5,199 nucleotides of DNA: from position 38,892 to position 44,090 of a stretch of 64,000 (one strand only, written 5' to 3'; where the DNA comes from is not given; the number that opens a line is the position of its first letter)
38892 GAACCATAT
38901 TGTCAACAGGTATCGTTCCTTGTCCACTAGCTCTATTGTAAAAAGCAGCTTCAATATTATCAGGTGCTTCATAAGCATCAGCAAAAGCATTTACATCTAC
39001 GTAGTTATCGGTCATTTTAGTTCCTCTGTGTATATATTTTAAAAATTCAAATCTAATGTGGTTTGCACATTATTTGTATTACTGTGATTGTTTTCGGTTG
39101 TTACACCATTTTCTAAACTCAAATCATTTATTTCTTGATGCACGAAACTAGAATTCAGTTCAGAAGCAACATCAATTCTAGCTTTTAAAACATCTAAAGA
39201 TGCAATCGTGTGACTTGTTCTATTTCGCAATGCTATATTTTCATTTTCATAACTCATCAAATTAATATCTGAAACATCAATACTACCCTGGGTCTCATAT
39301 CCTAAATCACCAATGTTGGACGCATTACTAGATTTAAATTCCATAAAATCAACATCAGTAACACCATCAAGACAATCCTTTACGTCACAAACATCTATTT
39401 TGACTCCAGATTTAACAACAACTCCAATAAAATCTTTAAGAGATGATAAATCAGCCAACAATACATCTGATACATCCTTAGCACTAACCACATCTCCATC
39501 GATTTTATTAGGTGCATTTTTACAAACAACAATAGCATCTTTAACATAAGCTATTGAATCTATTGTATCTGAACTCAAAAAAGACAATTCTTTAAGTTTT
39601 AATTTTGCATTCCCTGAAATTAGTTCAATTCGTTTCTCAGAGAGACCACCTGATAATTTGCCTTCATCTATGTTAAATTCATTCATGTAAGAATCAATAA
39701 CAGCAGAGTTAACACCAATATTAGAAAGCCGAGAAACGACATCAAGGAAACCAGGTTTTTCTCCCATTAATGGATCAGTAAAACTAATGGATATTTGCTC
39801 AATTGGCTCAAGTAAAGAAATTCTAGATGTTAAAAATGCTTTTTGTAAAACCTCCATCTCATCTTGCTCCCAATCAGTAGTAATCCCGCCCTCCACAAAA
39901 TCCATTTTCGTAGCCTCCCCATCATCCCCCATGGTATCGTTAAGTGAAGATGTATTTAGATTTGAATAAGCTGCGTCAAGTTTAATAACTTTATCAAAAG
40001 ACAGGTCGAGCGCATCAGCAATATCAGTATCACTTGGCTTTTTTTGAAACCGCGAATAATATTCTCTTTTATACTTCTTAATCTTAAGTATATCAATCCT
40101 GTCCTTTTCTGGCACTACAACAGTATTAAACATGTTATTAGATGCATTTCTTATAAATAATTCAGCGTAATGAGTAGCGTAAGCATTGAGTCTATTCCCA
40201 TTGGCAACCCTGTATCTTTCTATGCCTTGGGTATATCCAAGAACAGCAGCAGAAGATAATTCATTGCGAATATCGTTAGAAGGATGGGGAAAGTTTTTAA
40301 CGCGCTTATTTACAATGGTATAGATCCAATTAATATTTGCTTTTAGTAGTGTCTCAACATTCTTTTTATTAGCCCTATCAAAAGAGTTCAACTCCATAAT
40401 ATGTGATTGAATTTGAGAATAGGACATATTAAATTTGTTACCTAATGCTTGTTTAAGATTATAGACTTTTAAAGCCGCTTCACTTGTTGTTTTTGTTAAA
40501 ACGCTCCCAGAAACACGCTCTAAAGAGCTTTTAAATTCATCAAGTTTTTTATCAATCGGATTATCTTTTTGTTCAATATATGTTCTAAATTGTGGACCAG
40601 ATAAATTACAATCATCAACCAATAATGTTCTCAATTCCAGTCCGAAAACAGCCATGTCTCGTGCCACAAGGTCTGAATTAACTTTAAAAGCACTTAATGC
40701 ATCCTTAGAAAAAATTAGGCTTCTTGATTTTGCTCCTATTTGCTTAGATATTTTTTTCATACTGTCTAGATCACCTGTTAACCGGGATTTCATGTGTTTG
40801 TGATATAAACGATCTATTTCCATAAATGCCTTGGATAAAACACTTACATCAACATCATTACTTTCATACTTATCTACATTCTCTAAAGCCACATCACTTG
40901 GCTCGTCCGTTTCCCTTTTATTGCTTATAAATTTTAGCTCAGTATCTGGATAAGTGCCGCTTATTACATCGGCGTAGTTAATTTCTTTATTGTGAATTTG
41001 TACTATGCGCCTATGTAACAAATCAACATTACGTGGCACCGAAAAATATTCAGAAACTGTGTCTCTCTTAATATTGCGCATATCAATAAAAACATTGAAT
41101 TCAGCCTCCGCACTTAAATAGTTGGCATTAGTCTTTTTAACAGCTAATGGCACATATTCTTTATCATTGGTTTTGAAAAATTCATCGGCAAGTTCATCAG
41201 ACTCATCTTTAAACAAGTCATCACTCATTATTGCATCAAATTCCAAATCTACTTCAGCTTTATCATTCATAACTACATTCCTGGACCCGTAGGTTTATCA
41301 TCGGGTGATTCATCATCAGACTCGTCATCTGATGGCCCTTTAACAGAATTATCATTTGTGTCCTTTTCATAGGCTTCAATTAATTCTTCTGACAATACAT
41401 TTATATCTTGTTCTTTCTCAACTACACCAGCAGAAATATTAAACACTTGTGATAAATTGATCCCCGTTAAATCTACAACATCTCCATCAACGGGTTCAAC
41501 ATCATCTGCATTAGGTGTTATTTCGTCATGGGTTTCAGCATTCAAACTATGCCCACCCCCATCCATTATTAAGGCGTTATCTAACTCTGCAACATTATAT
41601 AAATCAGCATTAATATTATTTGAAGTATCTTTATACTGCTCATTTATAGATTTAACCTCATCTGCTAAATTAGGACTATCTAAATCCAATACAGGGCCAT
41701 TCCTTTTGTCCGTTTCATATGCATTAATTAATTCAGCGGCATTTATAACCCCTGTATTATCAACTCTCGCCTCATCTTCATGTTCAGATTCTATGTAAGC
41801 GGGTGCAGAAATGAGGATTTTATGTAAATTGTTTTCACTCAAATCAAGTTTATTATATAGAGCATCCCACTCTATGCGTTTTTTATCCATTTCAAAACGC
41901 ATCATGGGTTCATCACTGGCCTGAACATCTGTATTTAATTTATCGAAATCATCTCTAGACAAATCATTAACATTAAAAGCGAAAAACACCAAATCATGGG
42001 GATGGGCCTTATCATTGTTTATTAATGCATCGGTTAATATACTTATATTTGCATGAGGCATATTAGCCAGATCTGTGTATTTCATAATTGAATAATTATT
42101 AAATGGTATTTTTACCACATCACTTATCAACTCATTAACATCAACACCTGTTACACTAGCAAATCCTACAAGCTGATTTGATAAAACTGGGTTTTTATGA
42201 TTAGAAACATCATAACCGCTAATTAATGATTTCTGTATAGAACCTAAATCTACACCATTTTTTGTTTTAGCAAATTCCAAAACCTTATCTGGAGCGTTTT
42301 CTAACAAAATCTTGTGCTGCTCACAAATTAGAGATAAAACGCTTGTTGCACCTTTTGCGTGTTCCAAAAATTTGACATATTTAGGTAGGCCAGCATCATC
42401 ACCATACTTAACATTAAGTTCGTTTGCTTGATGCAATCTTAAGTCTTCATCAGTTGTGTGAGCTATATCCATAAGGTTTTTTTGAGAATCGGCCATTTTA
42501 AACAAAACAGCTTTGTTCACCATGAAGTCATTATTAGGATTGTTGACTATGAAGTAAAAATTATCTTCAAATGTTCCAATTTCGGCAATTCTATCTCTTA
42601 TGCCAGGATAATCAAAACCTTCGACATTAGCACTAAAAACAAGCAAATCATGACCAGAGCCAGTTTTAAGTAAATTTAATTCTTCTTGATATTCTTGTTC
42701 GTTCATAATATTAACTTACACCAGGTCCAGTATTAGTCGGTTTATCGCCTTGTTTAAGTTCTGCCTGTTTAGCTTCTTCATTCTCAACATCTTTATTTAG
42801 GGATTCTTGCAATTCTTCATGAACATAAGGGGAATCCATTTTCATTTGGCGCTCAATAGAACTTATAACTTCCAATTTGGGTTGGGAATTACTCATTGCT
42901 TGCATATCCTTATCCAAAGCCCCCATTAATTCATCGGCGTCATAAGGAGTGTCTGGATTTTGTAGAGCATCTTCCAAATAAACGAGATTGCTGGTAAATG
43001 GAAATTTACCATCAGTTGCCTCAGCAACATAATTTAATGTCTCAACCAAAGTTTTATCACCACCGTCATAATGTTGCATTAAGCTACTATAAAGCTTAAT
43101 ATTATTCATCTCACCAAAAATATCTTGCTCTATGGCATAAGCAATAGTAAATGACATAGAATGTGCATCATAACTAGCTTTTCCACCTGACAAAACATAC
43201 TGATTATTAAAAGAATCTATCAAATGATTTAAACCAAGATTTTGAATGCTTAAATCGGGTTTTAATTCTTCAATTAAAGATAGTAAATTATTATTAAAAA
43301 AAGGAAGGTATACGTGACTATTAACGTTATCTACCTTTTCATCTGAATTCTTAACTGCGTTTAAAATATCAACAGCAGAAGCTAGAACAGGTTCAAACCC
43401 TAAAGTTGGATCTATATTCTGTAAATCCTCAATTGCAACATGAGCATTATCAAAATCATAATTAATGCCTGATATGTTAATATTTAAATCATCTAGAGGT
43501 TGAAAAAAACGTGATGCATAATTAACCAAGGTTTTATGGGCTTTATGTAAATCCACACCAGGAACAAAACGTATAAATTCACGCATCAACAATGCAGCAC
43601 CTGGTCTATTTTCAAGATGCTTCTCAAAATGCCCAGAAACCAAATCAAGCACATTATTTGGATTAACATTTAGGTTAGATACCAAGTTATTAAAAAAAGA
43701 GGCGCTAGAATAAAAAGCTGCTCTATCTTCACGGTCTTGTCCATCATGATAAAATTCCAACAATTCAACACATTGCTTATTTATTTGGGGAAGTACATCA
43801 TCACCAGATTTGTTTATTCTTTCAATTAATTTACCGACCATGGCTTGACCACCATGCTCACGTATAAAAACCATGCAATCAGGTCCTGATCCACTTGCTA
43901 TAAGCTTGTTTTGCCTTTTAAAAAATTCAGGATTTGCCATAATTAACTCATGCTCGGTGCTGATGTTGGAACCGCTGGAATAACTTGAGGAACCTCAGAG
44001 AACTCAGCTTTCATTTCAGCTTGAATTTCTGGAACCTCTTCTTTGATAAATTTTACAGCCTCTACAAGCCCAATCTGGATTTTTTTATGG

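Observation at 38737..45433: Operon of a 743-aa RpoD-like sigma factor with acidic extensions plus two tandem acidic paralogs sharing N-terminal [ST]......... and C-terminal TGPG[MV] motifs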

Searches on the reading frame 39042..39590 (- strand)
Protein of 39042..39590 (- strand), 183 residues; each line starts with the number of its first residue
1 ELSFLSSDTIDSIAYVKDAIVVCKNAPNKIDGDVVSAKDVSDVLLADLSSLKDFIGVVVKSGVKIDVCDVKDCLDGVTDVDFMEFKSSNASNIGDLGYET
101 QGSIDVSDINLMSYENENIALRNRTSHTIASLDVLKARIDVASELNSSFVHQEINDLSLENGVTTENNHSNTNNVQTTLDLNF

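Call 53: search_protein_families(library=pfam, proteins=[window:39042-39590:-], max_evalue=10)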
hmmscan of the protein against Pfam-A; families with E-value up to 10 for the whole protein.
window:39042-39590:- (183 aa): 1 family
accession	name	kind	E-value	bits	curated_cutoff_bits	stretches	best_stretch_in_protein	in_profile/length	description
PF19657.4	DUF6160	-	0.094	13.4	27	1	87-142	45-95/96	Family of unknown function (DUF6160)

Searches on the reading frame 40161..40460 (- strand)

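Call 53: search_protein_families(library=pfam, proteins=[window:40161-40460:-], max_evalue=10)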
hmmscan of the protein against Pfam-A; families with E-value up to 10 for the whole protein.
window:40161-40460:- (100 aa): 1 family
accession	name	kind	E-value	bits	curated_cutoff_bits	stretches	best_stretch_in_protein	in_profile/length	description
PF04542.20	Sigma70_r2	-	0.045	14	24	1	39-98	2-56/71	Sigma-70 region 2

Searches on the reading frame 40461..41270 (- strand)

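Call 53: search_protein_families(library=pfam, proteins=[window:40461-41270:-], max_evalue=10)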
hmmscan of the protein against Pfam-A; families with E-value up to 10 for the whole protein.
window:40461-41270:- (270 aa): 1 family
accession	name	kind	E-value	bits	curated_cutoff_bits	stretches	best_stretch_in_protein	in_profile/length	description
PF22326.1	MMS21_N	-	0.089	13.4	27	1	118-160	34-75/103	E3 SUMO-protein ligase MMS21, N-terminal domain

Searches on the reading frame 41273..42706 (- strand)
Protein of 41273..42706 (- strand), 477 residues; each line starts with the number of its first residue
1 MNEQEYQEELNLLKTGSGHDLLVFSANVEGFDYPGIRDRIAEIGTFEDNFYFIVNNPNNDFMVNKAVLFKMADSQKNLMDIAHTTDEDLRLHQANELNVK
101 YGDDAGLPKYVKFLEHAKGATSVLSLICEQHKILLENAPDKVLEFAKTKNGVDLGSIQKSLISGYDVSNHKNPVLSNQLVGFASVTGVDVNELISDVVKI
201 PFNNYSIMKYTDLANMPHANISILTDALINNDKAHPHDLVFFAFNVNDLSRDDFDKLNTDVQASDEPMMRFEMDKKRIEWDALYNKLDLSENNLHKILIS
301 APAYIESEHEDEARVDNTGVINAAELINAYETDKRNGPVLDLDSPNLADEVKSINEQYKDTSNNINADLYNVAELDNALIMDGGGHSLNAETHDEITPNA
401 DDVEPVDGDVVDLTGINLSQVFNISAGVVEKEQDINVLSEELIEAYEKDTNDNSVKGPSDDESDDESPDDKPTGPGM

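Call 3: search_protein_families(library=pfam, proteins=[window:41273-42706:-], max_evalue=1)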
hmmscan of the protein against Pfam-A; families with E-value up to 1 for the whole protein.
window:41273-42706:- (477 aa): 1 family
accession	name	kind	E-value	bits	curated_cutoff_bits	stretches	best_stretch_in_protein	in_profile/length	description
PF23219.2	LAMB1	-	0.24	11.5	26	0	288-366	43-121/155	LAMB1-4 helical domain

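Call 4: search_protein_families(library=phrogs, proteins=[window:41273-42706:-], max_evalue=0.1)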
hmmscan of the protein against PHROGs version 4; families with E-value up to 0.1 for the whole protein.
window:41273-42706:- (477 aa): 1 family
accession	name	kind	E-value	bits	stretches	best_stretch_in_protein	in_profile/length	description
phrog_13849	-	unknown function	0.086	14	0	191-221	40-70/71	-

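Call 27: search_protein_families(library=ncbifam, proteins=[window:41273-42706:-], max_evalue=0.01)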
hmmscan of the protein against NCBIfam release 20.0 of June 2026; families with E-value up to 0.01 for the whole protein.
window:41273-42706:- (477 aa): 0 families

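Call 28: find_homologous_proteins(query=A2, max_evalue=0.01)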
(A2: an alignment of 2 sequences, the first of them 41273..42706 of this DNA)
Query A2 (2 sequences) (477 aa, profile of the alignment): 1 proteins with E <= 0.01 among 8000 candidates.
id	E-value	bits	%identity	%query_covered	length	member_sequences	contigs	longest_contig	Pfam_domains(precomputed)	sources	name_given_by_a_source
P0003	1.1e-270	916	54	98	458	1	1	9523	-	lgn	-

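Call 52: predict_structure(alignment_id=A2)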
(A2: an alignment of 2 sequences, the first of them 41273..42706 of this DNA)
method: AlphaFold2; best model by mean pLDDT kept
length: 477 residues; sequences in the alignment: 2
mean_pLDDT: 41.5   pTM: 0.30
mean pLDDT of the five models: 41.5, 38.2, 35.8, 32.0, 29.5
residues with pLDDT >= 90: 1; 70-90: 58; 50-70: 60; < 50: 358
segments of 3 or more residues with pLDDT < 50: 1-87, 116-188, 284-477
pLDDT, mean of each block of 10 residues (from residue 1): 38 32 28 35 28 29 35 32 44 63 54 47 36 40 35 40 37 38 43 56 55 65 80 77 80 87 83 74 44 30 27 25 29 31 36 38 26 24 22 24 26 25 24 29 35 32 34 35
secondary structure, 60 per line:
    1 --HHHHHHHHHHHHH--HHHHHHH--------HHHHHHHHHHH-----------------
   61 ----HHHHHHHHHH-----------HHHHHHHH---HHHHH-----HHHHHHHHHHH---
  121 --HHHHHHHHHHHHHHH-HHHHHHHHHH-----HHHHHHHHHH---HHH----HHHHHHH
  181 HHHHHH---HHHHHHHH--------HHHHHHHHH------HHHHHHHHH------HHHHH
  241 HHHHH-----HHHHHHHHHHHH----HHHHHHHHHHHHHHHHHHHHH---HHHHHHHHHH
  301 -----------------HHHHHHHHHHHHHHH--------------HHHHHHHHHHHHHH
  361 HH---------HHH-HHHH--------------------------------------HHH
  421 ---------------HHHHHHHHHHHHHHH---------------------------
elements in order: H3-15 H18-24 H33-43 H65-74 H86-93 H97-101 H107-117 H123-137 H139-148 H154-163 H174-186 H190-197 H206-214 H221-229 H236-245 H251-262 H267-287 H291-300 H318-332 H347-362 H376-379 H436-450
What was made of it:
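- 41273..42706 (-): Acidic orphan protein A, 477 aa (net charge -55; the C-terminal 177 aa are 25% Asp+Glu). N-terminal TGSGHD motif, two or three copies of the acidic helix motif (aa 324-333 and 440-449; nt 41708-41737 and 41360-41389; weak copy near aa 370), tail KPTGPGM (nt 41276-41296). The AF2 model is unusable, pLDDT 41.5 (call 52).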

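Call 89: search_protein_families(library=padloc, proteins=[window:41273-42706:-], max_evalue=0.01)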
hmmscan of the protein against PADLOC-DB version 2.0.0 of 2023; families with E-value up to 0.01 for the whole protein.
window:41273-42706:- (477 aa): 1 family
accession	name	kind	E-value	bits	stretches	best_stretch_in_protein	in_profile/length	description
PDLC01080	C3a162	-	0.0042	15.3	0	26-76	73-118/139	Unknown function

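Call 102: search_solved_structures(query=A2, max_evalue=1)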
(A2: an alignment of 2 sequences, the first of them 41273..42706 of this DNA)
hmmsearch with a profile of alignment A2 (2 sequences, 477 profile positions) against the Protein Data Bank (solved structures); distinct sequences matched with E-value up to 1: 1.
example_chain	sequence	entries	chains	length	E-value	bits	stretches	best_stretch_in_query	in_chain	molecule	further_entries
4hwg_A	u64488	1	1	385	0.065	15.3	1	94-150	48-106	UDP-N-acetylglucosamine 2-epimerase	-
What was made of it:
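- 41273..42706 (-): No family or PDB match (calls 3, 4, 27, 89, 102).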

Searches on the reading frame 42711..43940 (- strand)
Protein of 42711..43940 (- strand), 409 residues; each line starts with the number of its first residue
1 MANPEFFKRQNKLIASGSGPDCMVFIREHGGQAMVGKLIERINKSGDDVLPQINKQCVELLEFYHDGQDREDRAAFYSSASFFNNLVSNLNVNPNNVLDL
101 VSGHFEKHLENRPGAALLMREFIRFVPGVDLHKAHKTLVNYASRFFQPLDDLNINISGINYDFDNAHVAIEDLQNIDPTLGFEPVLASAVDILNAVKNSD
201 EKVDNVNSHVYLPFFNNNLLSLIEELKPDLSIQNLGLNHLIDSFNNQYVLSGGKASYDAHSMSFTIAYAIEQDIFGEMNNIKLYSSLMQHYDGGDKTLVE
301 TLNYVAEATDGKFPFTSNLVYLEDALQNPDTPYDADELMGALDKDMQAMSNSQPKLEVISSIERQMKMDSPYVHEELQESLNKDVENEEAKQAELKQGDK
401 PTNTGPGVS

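Call 3: search_protein_families(library=pfam, proteins=[window:42711-43940:-], max_evalue=1)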
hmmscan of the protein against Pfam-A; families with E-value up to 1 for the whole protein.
window:42711-43940:- (409 aa): 0 families

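Call 4: search_protein_families(library=phrogs, proteins=[window:42711-43940:-], max_evalue=0.1)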
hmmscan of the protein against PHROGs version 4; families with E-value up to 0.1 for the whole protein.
window:42711-43940:- (409 aa): 0 families

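Call 27: search_protein_families(library=ncbifam, proteins=[window:42711-43940:-], max_evalue=0.01)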
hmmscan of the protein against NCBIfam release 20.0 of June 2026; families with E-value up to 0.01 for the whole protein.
window:42711-43940:- (409 aa): 0 families

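Call 29: find_homologous_proteins(query=A3, max_evalue=0.01)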
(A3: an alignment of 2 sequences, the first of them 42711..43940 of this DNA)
Query A3 (2 sequences) (409 aa, profile of the alignment): 2 proteins with E <= 0.01 among 5566 candidates.
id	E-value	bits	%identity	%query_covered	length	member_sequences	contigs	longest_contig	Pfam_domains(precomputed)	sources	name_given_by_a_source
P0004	7.2e-248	840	50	100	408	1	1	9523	-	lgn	-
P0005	6.1e-247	837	100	100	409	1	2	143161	-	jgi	jgi:hypothetical protein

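Call 55: search_protein_representatives(alignment_id=A3)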
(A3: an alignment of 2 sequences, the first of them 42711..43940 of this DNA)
Query: 2 sequences, 409 profile positions. Proteins with E-value up to 0.001 (for the whole library): 1; up to 1e-10: 1; up to 1e-30: 1. The best 1 are listed.
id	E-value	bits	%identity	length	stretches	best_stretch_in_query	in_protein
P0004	2.3e-248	840.2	-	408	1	1-409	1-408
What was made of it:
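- Checked: A profile of B searched against 1.84 billion representatives finds only its ortholog (call 55).
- The profile of B does not retrieve A among 1.84 billion representatives (call 55).
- Tried and rejected: An exhaustive HMMER search with the B profile found only its ortholog (call 55).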

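Call 89: search_protein_families(library=padloc, proteins=[window:42711-43940:-], max_evalue=0.01)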
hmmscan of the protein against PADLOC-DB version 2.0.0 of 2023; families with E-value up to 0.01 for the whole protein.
window:42711-43940:- (409 aa): 0 families

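Call 103: search_solved_structures(query=A3, max_evalue=1)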
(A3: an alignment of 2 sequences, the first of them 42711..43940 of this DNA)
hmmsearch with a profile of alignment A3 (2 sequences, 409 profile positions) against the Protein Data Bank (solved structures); distinct sequences matched with E-value up to 1: 3.
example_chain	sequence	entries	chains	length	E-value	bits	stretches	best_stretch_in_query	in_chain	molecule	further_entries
7p3r_A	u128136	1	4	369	0.37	12.8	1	128-175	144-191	MakA tetramer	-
6dfp_A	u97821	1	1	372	0.37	12.8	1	128-175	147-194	VCA0883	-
6ezv_X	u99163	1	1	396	0.41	12.6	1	128-175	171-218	Non-hemolytic enterotoxin lytic component L1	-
